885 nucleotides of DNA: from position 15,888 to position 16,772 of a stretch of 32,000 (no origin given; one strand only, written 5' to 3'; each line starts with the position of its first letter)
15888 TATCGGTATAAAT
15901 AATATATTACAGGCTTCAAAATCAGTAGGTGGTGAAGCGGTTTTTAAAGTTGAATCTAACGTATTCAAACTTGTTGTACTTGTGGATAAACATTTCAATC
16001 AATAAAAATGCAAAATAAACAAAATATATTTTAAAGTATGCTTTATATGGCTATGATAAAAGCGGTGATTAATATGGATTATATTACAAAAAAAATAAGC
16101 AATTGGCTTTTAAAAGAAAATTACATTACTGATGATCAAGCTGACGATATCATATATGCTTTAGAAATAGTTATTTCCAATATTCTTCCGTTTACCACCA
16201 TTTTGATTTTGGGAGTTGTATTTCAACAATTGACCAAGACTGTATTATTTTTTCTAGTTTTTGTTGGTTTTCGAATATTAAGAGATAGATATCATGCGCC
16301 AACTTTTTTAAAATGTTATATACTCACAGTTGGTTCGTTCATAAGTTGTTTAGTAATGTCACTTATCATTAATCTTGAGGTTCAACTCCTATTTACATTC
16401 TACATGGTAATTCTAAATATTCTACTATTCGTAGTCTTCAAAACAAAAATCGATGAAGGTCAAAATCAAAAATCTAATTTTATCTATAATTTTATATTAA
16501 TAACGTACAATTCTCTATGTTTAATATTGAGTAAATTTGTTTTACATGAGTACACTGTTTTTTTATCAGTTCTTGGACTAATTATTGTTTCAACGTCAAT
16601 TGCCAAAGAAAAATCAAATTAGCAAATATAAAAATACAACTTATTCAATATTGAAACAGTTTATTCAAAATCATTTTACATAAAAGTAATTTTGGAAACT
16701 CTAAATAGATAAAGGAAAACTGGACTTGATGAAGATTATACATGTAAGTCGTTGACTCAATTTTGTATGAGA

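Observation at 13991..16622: agr-like quorum-sensing module in the order RR-HK-AgrB with no recognisable agrD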

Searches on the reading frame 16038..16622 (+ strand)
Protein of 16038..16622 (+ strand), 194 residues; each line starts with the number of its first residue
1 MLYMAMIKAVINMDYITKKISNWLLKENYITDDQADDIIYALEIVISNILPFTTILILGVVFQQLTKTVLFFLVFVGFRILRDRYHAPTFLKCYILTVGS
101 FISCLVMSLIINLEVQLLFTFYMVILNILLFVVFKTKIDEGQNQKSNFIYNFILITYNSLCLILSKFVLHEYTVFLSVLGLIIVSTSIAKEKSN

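Call 3: search_protein_families(library=pfam, proteins=[window:16038-16622:+], max_evalue=0.01)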
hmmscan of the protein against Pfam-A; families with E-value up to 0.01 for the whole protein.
window:16038-16622:+ (194 aa): 1 family
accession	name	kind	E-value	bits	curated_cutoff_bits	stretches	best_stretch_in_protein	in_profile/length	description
PF04647.20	AgrB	-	2.8e-20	72.9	23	1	18-185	2-178/185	Accessory gene regulator B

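Call 4: search_protein_families(library=ncbifam, proteins=[window:16038-16622:+], max_evalue=0.01)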
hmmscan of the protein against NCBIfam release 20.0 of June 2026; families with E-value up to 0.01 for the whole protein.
window:16038-16622:+ (194 aa): 1 family
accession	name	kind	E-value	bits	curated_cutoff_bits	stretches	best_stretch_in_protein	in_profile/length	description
NF002210.0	PRK01100.1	equivalog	0.00061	19.5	282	1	13-133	11-132/210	accessory gene regulator ArgB-like protein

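Call 10: find_homologous_proteins(query=window:16038-16622:+)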
Query window:16038-16622:+ (194 aa): 5 proteins with E <= 0.001 among 788 candidates.
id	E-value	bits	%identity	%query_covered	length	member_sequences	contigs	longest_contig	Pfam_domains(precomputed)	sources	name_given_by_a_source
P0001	2.6e-109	381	98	98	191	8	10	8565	PF04647.21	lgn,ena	-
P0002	1.3e-75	271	66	97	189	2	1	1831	PF04647.21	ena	-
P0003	8.8e-58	213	59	92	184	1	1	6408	PF04647.21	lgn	-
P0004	3.2e-56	208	58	92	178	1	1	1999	PF04647.21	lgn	-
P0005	7.4e-47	178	49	94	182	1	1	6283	PF04647.21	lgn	-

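Call 12: find_encoding_contigs(protein=P0001, flank=8000, max_places=6)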
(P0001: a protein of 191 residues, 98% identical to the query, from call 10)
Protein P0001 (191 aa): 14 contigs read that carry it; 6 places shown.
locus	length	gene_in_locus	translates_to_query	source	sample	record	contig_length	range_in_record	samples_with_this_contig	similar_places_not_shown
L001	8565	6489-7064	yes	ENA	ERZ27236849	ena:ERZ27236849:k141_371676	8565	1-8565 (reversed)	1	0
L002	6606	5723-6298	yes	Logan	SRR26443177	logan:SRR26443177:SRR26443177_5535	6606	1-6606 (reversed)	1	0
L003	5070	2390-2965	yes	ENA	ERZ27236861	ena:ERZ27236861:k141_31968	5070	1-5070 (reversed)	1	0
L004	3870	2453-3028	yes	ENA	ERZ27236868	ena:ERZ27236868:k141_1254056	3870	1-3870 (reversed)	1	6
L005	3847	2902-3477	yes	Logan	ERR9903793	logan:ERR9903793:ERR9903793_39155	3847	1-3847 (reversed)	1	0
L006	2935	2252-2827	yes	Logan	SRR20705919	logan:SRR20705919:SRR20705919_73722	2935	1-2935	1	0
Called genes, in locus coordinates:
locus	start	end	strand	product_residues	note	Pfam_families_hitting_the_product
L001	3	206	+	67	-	?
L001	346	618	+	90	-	PF13683:rve_3, PF13333:rve_2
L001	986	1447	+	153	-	-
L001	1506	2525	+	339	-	-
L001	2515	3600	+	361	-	-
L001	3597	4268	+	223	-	PF00005:ABC_tran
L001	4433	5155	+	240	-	PF00072:Response_reg, PF04397:LytTR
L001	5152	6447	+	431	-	PF14689:SPOB_a (faint), PF14501:HATPase_c_5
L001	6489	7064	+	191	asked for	PF04647:AgrB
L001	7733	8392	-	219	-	PF00665:rve, PF13683:rve_3, PF13333:rve_2 (weak)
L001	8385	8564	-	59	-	?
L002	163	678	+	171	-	-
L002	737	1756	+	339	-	-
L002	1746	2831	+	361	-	-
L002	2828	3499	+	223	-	PF00005:ABC_tran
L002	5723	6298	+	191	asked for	PF04647:AgrB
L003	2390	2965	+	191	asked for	PF04647:AgrB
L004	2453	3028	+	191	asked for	PF04647:AgrB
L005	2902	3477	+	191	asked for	PF04647:AgrB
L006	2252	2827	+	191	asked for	PF04647:AgrB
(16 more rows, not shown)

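Call 13: find_encoding_contigs(protein=P0003, flank=8000, max_places=4)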
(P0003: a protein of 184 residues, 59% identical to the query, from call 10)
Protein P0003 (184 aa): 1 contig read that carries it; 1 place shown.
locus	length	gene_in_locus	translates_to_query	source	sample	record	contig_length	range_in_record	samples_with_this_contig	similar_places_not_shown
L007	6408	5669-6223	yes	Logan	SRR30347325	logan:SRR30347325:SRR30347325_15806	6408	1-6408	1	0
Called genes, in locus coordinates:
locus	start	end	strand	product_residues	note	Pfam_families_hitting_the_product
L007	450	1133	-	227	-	PF13476:AAA_23 (weak), PF02463:SMC_N, PF00005:ABC_tran, PF03266:NTPase_1 (faint), PF13304:AAA_21 (faint)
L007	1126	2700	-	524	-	PF02687:FtsX (weak)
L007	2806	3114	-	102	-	-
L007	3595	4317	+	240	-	PF00072:Response_reg, PF04397:LytTR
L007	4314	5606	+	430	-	PF14501:HATPase_c_5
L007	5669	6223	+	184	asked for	PF04647:AgrB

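Call 14: find_encoding_contigs(protein=P0005, flank=8000, max_places=4)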
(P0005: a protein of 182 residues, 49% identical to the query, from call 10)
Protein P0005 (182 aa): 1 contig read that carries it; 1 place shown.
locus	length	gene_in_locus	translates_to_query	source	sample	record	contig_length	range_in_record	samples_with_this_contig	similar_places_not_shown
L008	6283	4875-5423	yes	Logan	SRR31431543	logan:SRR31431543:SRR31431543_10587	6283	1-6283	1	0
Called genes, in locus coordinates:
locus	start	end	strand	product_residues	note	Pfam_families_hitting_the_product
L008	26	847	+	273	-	-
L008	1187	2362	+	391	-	-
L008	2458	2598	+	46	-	-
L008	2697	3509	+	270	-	PF00072:Response_reg, PF04397:LytTR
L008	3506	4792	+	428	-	PF14501:HATPase_c_5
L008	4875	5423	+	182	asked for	PF04647:AgrB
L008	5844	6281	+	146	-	?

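Call 19: find_related_loci(query=A1, collection=genome_contigs, flank=10000)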
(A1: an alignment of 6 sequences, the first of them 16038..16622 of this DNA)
Query A1 (194 aa) in genome_contigs; peptide patterns used: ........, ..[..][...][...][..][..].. (x = any residue, [..] = any of these).
33 stretches matched a pattern; 1 encode a relative of the query (tblastn E <= 1e-3); 1 distinct loci.
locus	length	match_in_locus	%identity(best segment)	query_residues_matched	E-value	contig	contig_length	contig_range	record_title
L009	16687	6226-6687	47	12-165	3e-42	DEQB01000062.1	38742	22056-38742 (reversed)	MAG TPA_asm: Erysipelothrix sp. UBA3377 UBA3377_contig_391, whole genome shotgun sequence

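Call 22: find_encoding_contigs(protein=P0002, flank=8000, max_places=4)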
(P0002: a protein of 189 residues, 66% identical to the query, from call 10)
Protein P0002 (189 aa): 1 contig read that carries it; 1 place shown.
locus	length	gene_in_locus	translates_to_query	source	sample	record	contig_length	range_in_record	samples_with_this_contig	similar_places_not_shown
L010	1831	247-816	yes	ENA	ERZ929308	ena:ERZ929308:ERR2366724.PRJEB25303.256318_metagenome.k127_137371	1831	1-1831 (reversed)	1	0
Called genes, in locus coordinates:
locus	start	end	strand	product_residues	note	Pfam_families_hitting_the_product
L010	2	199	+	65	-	?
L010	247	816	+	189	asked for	PF04647:AgrB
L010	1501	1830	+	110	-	?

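Call 23: find_encoding_contigs(protein=P0004, flank=8000, max_places=4)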
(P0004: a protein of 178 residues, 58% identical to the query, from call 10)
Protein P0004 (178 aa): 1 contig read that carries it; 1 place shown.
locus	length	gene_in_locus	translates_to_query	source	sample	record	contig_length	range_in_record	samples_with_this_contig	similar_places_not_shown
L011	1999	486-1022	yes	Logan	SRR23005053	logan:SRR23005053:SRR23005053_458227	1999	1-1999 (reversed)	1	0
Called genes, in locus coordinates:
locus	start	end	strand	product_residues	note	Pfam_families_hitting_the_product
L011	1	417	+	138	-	?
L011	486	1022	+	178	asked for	PF04647:AgrB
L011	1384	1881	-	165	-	PF12844:HTH_19, PF13560:HTH_31 (weak), PF01381:HTH_3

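Call 38: find_related_loci(query=A1, collection=metagenome_contigs, flank=6000)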
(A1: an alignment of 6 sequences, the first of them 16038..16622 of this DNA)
Query A1 (194 aa) in metagenome_contigs; peptide patterns used: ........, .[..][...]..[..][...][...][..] (x = any residue, [..] = any of these).
310 stretches matched a pattern, but none encodes a relative of the query by tblastn (E <= 1e-3).

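Call 56: search_solved_structures(query=window:16074-16619:+, max_evalue=1, show_alignments=2)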
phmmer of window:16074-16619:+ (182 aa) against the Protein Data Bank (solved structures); distinct sequences matched with E-value up to 1: 0.

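Call 59: search_protein_families(library=ncbifam, proteins=[L007:2806-3114:-, L009:3387-3809:+, L007:1126-2700:-, L008:26-847:+, L008:1187-2362:+], max_evalue=10)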
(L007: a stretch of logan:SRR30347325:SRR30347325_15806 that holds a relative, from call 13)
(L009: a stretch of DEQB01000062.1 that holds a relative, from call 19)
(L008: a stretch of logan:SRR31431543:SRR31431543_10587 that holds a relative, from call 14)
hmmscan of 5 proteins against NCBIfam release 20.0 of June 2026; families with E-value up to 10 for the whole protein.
L007:2806-3114:- (102 aa): 0 families

L009:3387-3809:+ (140 aa): 4 families
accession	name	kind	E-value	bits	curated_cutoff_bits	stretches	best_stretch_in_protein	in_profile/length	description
NF058647.1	lipo_LytA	equivalog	0.047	13.9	110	1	6-45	7-48/107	acidic lipoprotein LytA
NF045617.1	mostly_LP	subfamily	0.048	13.8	43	1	6-44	4-43/119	putative T6SS immunity periplasmic lipoprotein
NF040519.1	Sbal_3080_fam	subfamily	0.094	13.1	80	1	7-51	2-39/136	Sbal_3080 family lipoprotein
NF052634.1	Riean_0653_fam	subfamily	0.22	12.4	57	0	1-27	1-27/176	Riean_0653 family protein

L007:1126-2700:- (524 aa): 1 family
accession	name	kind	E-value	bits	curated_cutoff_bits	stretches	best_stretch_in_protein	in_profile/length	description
TIGR03434.1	ADOP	subfamily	0.13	10.4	622.3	1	377-478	644-748/803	ADOP family duplicated permease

L008:26-847:+ (273 aa): 1 family
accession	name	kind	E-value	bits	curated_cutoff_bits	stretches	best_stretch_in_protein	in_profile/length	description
NF007827.1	PRK10536.1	equivalog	0.13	11.6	380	1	81-157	53-127/253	phosphate starvation-inducible protein PhoH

L008:1187-2362:+ (391 aa): 2 families
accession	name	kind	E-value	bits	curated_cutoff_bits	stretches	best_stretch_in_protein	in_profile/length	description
NF009651.0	PRK13184.1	equivalog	0.0053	14.7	839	1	307-365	527-584/932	serine/threonine-protein kinase PknD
NF040959.1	MamA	equivalog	0.024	14.1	200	1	309-362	81-134/204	magnetosome protein MamA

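Call 75: search_solved_structures(query=A1, max_evalue=10, show_alignments=2)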
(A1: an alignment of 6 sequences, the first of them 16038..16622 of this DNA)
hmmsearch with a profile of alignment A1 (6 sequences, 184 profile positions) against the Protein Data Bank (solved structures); distinct sequences matched with E-value up to 10: 0.

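Call 78: find_encoding_contigs(protein=window:16038-16622:+, flank=3000, max_places=6)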
Protein window:16038-16622:+ (194 aa): no gene with exactly this product is on record in the collection.

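Call 81: find_homologous_proteins(query=A1, max_evalue=0.00001)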
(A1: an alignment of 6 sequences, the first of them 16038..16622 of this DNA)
Query A1 (6 sequences) (194 aa, profile of the alignment): 20 proteins with E <= 0.00001 among 8000 candidates.
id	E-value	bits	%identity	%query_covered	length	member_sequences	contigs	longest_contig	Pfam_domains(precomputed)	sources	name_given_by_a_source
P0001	2.7e-92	326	98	98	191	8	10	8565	PF04647.21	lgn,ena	-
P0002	2.2e-91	323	66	97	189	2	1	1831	PF04647.21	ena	-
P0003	5.6e-91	321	59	92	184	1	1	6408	PF04647.21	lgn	-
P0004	7.3e-88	311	58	92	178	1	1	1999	PF04647.21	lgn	-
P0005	3.0e-83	296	49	94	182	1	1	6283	PF04647.21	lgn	-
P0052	6.4e-56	207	44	90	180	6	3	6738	PF04647.21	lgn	-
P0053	1.0e-55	206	45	94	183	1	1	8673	PF04647.21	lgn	-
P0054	1.5e-39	154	40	90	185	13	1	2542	PF04647.21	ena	-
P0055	4.3e-39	152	45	60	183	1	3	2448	PF04647.21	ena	-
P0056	3.0e-37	146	34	93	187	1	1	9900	PF04647.21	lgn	-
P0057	5.8e-34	136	41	74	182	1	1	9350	PF04647.21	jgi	jgi:accessory gene regulator protein AgrB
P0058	2.0e-32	131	39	92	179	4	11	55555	PF04647.21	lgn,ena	-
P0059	7.2e-31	125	42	68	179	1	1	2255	PF04647.21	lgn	-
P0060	4.0e-30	123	41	61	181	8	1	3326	PF04647.21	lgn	-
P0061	1.0e-29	122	38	93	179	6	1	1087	PF04647.21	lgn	-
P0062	7.6e-29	119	34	75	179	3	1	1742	PF04647.21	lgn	-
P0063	1.3e-28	118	46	49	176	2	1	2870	PF04647.21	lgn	-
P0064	1.0e-27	115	42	58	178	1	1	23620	PF04647.21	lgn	-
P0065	1.4e-25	108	45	49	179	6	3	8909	PF04647.21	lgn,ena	-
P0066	2.7e-15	75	33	57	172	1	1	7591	PF04647.21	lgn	-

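Call 82: find_encoding_contigs(protein=P0053, flank=5000, max_places=2)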
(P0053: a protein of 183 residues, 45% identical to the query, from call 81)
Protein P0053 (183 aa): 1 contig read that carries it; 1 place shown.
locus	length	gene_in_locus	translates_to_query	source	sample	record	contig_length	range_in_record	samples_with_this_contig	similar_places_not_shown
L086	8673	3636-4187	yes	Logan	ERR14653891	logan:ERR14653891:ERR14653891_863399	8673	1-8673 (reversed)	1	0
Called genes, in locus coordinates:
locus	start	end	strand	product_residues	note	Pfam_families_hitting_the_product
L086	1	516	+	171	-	?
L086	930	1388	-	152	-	-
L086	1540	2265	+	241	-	PF00072:Response_reg, PF04397:LytTR (weak)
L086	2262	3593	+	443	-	PF14501:HATPase_c_5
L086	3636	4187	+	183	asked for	PF04647:AgrB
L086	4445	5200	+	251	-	-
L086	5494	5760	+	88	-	-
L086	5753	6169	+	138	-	-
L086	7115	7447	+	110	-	-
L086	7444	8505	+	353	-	PF00589:Phage_integrase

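Call 83: find_encoding_contigs(protein=P0058, flank=5000, max_places=2)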
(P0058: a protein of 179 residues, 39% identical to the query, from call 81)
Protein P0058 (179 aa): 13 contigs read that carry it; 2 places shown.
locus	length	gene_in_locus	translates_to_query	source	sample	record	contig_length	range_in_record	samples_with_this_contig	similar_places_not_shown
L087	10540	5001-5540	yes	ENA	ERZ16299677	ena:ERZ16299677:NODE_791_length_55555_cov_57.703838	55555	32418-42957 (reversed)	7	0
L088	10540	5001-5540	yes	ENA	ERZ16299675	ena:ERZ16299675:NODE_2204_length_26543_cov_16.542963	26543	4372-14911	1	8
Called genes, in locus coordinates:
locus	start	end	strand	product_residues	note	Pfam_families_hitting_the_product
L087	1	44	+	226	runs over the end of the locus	PF00005:ABC_tran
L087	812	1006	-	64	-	-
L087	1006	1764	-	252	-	-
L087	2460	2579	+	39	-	-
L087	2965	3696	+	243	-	PF00072:Response_reg, PF04397:LytTR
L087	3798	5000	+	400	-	PF14689:SPOB_a (faint), PF14501:HATPase_c_5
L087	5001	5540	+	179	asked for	PF04647:AgrB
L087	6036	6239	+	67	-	-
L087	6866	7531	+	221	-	-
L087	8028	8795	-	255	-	PF13276:HTH_21, PF00665:rve, PF13683:rve_3, PF13333:rve_2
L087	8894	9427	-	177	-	PF01527:HTH_Tnp_1 (faint), PF09607:BrkDBD (faint), PF13384:HTH_23 (faint), PF13518:HTH_28, PF13565:HTH_32 (faint), PF13518:HTH_28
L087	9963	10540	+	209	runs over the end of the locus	-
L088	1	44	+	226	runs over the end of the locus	PF00005:ABC_tran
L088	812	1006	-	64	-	-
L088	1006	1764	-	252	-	-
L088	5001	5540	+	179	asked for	PF04647:AgrB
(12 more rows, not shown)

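Call 84: find_encoding_contigs(protein=P0056, flank=5000, max_places=2)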
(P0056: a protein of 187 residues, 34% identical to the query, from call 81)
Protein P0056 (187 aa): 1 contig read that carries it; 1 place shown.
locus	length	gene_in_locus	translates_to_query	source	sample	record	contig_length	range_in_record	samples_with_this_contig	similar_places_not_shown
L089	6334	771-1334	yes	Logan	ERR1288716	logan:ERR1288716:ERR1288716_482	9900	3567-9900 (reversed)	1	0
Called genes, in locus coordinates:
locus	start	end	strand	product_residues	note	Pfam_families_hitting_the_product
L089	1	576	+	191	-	?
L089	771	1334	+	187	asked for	PF04647:AgrB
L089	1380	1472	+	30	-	-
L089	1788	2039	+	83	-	PF02583:Trns_repr_metal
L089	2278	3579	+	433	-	PF02378:PTS_EIIC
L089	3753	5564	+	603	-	PF08279:HTH_11 (weak), PF00874:PRD, PF00359:PTS_EIIA_2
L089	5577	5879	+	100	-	PF02255:PTS_IIA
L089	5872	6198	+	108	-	PF02302:PTS_IIB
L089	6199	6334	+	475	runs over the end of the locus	PF00232:Glyco_hydro_1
